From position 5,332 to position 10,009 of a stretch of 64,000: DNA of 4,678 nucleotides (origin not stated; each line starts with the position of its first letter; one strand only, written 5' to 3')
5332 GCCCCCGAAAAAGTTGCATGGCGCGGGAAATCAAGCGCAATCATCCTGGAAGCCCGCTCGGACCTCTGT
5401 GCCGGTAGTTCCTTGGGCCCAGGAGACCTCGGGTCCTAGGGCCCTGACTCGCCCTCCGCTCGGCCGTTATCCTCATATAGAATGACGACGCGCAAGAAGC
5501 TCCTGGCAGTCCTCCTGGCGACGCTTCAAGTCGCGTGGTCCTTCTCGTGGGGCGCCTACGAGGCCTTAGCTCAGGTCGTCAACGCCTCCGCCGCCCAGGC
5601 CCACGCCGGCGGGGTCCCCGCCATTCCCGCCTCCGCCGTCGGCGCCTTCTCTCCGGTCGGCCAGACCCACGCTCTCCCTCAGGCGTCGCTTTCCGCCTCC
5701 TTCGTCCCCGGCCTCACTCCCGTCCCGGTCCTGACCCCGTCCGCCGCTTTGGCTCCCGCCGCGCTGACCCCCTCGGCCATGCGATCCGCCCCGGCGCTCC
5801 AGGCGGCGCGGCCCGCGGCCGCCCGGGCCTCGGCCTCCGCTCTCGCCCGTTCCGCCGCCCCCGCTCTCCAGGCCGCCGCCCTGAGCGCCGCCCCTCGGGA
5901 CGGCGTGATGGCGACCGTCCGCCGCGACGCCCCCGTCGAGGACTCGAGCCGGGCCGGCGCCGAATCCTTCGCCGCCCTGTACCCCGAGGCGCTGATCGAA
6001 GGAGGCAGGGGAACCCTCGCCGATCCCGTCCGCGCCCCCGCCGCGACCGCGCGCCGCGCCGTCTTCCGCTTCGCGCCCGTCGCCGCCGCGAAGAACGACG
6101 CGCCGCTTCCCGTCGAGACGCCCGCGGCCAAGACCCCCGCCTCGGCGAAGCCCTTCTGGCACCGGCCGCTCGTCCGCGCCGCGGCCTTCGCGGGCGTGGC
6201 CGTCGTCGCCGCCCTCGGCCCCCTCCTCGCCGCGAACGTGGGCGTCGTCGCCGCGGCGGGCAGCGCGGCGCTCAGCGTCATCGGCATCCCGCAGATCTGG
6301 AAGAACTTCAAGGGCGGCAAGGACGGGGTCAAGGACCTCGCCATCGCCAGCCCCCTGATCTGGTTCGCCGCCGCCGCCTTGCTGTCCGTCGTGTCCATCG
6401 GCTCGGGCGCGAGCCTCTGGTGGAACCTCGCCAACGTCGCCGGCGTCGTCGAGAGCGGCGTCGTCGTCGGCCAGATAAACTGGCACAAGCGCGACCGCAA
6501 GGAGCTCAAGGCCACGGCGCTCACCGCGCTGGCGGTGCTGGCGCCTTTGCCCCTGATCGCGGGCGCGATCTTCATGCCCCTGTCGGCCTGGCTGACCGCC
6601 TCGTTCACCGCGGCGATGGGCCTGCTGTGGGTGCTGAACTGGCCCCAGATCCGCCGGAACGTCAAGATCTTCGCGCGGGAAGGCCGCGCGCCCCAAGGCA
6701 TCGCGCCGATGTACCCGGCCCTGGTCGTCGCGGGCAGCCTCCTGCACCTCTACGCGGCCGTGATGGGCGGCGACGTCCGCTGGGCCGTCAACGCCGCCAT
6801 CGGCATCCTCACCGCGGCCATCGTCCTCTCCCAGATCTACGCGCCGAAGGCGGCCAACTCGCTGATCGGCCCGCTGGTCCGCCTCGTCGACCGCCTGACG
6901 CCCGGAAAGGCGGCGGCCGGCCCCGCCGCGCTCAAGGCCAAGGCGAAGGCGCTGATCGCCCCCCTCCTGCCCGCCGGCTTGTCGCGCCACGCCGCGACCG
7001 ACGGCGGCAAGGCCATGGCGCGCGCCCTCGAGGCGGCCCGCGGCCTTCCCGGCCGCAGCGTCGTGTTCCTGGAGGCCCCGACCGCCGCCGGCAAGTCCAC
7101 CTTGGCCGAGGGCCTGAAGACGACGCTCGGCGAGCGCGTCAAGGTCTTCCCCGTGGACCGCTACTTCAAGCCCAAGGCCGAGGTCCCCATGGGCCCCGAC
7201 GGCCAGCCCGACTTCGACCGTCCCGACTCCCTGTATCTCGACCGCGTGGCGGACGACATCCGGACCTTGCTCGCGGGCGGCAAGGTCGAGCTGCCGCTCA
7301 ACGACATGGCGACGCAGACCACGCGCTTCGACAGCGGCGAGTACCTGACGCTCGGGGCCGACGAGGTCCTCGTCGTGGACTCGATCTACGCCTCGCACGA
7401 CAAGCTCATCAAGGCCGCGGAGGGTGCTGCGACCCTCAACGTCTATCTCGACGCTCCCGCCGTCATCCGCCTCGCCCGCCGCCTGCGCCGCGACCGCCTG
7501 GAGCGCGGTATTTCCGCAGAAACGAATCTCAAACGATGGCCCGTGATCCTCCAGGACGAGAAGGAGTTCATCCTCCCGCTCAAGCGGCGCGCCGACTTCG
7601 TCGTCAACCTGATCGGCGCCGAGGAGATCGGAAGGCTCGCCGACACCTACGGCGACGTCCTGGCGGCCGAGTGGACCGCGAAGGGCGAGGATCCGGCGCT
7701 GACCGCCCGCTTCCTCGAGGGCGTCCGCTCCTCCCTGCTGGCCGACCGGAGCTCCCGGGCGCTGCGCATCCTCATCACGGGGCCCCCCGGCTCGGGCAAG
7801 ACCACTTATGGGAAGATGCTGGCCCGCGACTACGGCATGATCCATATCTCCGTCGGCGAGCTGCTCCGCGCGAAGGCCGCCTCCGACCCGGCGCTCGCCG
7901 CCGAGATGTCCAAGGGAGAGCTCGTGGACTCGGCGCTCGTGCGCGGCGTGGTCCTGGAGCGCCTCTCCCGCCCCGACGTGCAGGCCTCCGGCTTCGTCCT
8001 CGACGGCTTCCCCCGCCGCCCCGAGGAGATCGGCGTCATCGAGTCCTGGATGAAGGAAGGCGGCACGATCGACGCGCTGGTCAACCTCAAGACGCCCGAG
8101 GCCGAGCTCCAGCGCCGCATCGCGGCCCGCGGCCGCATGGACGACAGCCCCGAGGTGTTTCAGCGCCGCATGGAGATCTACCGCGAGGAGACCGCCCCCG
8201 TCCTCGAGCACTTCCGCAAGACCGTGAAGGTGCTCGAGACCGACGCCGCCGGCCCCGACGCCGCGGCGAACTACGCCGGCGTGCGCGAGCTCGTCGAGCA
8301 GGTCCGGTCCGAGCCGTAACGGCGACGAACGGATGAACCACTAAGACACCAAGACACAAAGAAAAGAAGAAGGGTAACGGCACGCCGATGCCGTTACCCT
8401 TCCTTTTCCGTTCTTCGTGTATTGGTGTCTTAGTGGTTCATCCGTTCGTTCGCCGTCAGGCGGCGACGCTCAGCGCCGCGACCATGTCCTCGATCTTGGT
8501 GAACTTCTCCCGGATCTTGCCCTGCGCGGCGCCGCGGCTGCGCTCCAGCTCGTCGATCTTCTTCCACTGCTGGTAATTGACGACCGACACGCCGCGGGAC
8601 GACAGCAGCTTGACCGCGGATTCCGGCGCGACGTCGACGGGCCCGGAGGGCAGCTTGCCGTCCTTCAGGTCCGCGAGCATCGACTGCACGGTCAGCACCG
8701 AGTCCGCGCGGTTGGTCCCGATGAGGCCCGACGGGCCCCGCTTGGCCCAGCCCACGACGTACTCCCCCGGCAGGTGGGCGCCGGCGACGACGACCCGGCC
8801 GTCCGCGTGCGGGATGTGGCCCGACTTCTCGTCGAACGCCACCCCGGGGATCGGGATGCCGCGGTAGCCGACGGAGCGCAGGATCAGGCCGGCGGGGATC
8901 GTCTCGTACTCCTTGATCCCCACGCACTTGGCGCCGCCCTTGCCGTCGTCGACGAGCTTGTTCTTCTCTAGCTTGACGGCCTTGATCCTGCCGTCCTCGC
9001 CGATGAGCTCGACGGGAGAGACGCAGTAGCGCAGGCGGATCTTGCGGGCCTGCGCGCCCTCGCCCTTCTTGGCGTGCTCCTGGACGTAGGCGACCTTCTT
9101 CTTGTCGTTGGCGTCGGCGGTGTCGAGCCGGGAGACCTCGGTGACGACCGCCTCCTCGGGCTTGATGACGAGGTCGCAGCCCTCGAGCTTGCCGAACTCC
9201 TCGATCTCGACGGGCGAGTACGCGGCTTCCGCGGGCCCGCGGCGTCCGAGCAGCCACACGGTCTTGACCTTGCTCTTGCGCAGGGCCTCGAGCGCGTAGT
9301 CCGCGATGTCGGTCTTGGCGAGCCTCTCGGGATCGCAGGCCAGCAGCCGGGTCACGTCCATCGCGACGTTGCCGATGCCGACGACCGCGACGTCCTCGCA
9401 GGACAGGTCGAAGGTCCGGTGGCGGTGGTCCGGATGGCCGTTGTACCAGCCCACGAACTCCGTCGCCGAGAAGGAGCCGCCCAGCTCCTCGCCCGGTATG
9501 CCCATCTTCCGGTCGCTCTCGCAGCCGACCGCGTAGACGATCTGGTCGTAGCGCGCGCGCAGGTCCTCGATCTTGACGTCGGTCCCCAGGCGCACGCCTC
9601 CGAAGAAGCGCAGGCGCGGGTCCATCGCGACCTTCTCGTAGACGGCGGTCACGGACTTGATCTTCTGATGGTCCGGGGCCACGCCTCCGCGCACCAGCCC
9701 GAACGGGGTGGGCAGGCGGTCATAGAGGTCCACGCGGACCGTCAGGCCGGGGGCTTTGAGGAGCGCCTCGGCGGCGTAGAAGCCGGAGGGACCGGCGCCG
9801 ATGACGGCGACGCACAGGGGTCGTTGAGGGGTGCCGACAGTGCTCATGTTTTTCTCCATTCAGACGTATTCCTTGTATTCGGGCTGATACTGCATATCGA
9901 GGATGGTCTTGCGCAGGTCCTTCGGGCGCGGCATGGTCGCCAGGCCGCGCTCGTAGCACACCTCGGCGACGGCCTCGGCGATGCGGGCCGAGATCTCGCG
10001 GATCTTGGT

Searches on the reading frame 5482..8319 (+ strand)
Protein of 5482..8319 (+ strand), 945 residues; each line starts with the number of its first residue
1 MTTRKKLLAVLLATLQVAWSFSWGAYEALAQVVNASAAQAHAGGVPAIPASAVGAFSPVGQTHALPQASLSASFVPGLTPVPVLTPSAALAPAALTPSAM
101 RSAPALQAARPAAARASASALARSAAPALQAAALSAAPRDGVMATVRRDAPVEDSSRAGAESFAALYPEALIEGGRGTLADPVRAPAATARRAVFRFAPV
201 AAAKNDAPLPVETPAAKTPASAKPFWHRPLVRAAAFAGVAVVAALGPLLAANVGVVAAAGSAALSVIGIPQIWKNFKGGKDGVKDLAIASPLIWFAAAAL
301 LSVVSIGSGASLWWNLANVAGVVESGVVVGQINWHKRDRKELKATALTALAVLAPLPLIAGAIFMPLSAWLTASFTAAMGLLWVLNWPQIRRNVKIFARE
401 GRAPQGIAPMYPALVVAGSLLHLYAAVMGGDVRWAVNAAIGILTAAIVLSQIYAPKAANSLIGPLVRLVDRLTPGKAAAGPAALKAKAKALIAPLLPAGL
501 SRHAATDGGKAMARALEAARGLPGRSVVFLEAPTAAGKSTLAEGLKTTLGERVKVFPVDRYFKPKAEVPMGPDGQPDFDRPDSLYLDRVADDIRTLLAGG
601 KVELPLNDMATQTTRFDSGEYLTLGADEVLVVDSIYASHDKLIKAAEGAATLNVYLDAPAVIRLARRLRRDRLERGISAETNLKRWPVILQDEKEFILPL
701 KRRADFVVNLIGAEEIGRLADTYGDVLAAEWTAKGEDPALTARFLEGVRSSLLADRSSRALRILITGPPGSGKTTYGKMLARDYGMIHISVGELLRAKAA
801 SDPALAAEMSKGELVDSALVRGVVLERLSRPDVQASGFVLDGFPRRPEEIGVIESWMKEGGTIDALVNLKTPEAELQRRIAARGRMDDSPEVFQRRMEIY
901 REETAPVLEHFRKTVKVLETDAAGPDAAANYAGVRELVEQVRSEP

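Call 60: search_protein_families(library=pfam, proteins=[window:5482-8319:+], max_evalue=0.0001)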
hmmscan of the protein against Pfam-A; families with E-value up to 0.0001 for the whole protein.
window:5482-8319:+ (945 aa): 6 families
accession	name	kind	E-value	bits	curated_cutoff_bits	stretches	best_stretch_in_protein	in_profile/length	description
PF00406.28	ADK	-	3.2e-28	99.2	26.8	1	765-914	1-149/151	Adenylate kinase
PF13207.12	AAA_17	-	4e-23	82.6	27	1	766-893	1-135/136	AAA domain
PF00485.24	PRK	-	1.8e-13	51.2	22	1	532-713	6-192/196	Phosphoribulokinase / Uridine kinase family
PF13238.12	AAA_18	-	1.9e-13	51.4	29.4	1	763-889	1-117/128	AAA domain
PF13671.12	AAA_33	-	3.7e-10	40.7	27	1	763-891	2-126/143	AAA domain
PF20720.3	nSTAND3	-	8.1e-06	26.1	27.2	0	763-784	20-41/155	Novel STAND NTPase 3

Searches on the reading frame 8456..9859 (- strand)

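Call 60: search_protein_families(library=pfam, proteins=[window:8456-9859:-], max_evalue=0.0001)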
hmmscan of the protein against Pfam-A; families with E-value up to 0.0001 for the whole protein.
window:8456-9859:- (467 aa): 2 families
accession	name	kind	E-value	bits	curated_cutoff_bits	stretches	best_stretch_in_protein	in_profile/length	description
PF07992.20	Pyr_redox_2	-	1.5e-07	31.6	26.1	1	17-173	3-161/291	Pyridine nucleotide-disulphide oxidoreductase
PF13450.12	NAD_binding_8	-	3e-05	24.7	21.9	1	19-63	1-42/68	NAD(P)-binding Rossmann-like domain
